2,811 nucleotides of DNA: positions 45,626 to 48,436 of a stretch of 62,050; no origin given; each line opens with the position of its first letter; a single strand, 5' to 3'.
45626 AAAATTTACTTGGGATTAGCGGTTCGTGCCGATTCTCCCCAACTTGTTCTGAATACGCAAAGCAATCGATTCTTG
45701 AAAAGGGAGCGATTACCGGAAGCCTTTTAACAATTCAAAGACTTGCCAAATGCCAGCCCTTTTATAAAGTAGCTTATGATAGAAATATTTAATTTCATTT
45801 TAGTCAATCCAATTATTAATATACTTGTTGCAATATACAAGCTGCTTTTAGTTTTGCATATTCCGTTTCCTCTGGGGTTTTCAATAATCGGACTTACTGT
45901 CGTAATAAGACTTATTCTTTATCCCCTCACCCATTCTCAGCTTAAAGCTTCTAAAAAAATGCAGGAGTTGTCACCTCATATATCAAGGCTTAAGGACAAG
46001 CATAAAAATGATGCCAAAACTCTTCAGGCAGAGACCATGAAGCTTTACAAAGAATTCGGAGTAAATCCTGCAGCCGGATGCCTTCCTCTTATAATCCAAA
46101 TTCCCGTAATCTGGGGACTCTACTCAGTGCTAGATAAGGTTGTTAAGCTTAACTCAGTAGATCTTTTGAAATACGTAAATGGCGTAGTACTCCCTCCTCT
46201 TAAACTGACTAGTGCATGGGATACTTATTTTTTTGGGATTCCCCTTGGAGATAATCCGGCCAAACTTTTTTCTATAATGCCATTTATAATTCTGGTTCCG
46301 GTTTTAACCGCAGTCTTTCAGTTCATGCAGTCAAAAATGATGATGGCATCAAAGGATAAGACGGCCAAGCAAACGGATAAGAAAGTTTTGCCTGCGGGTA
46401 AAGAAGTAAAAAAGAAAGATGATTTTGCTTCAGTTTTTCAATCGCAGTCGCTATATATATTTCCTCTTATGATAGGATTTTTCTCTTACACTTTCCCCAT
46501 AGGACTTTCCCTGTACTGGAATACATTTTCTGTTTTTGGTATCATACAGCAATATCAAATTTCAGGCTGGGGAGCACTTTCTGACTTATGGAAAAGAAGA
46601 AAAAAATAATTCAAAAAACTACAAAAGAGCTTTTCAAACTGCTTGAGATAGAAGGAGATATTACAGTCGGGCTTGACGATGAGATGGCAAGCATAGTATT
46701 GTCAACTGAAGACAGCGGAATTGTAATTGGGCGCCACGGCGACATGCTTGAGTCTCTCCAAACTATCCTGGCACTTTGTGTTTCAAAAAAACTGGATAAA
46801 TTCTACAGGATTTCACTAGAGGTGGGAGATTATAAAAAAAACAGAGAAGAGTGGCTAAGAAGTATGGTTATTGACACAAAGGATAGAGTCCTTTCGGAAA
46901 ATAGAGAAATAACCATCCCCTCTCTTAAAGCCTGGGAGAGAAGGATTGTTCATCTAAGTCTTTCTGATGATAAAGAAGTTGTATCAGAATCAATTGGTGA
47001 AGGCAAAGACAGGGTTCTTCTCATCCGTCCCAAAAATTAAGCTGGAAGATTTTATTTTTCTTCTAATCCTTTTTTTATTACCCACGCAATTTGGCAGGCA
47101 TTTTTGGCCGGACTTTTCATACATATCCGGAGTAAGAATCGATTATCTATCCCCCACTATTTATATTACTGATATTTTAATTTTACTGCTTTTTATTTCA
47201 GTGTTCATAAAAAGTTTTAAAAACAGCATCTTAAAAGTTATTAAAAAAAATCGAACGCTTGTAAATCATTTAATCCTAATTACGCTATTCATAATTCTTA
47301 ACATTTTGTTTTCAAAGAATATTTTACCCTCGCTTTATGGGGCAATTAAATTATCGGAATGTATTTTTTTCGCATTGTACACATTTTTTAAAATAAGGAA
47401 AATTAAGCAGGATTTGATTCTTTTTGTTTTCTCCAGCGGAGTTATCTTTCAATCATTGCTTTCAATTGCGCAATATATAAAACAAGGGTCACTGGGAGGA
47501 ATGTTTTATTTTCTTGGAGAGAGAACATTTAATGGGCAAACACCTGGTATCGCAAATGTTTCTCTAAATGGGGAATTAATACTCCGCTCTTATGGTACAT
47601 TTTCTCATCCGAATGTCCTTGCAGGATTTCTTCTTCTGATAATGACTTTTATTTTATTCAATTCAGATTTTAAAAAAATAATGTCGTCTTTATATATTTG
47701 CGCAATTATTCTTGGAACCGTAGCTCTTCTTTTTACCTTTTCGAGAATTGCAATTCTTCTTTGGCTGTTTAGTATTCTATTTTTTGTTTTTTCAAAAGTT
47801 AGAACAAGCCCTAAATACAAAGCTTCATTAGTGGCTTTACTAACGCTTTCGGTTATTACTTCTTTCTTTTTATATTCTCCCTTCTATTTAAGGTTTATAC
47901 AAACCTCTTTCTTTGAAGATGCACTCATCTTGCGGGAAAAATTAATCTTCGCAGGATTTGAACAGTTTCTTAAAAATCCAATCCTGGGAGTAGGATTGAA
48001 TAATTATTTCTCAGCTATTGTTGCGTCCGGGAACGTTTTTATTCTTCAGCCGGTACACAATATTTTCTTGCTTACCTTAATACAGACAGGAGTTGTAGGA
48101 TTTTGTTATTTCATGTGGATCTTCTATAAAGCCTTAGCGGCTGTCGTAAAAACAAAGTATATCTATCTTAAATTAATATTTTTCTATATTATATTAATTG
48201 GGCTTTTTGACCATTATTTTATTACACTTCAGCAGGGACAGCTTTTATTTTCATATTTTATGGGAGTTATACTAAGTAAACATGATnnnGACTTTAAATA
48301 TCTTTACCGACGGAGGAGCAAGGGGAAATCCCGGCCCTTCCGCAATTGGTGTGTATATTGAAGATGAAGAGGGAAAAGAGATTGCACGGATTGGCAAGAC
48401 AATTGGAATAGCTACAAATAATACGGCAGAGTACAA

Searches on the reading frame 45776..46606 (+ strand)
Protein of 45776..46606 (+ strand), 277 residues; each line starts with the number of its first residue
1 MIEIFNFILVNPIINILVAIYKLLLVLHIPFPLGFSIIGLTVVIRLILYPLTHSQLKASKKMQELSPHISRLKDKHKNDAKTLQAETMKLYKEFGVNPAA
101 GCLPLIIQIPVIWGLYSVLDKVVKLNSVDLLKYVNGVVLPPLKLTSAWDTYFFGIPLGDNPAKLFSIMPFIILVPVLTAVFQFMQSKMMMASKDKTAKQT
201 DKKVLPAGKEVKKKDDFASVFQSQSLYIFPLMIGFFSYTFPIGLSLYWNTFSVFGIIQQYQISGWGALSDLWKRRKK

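Call 5: search_protein_families(library=pfam, proteins=[window:45776-46606:+], max_evalue=0.01)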
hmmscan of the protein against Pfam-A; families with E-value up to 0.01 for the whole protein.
window:45776-46606:+ (277 aa): 1 family
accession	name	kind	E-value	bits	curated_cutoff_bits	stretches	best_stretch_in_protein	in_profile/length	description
PF02096.25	60KD_IMP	-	3.9e-51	173.7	35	1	34-262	2-161/163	60Kd inner membrane protein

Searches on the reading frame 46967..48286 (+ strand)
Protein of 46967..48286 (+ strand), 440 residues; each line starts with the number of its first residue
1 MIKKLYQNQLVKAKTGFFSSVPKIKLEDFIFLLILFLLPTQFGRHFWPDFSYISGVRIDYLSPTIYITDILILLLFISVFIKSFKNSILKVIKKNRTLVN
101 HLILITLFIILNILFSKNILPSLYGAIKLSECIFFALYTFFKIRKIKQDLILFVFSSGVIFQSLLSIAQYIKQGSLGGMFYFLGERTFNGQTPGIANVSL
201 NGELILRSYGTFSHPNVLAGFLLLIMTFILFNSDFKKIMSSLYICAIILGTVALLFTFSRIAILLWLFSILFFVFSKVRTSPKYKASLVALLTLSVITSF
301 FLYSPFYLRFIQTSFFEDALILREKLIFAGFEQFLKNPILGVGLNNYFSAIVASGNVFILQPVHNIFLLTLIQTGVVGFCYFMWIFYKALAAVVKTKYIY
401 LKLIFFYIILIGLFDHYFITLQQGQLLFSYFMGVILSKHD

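Call 5: search_protein_families(library=pfam, proteins=[window:46967-48286:+], max_evalue=0.01)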
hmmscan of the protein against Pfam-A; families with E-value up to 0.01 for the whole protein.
window:46967-48286:+ (440 aa): 1 family
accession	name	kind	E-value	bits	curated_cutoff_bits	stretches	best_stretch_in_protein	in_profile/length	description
PF04932.20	Wzy_C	-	7.7e-12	45.7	31.7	1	246-382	2-148/149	O-Antigen ligase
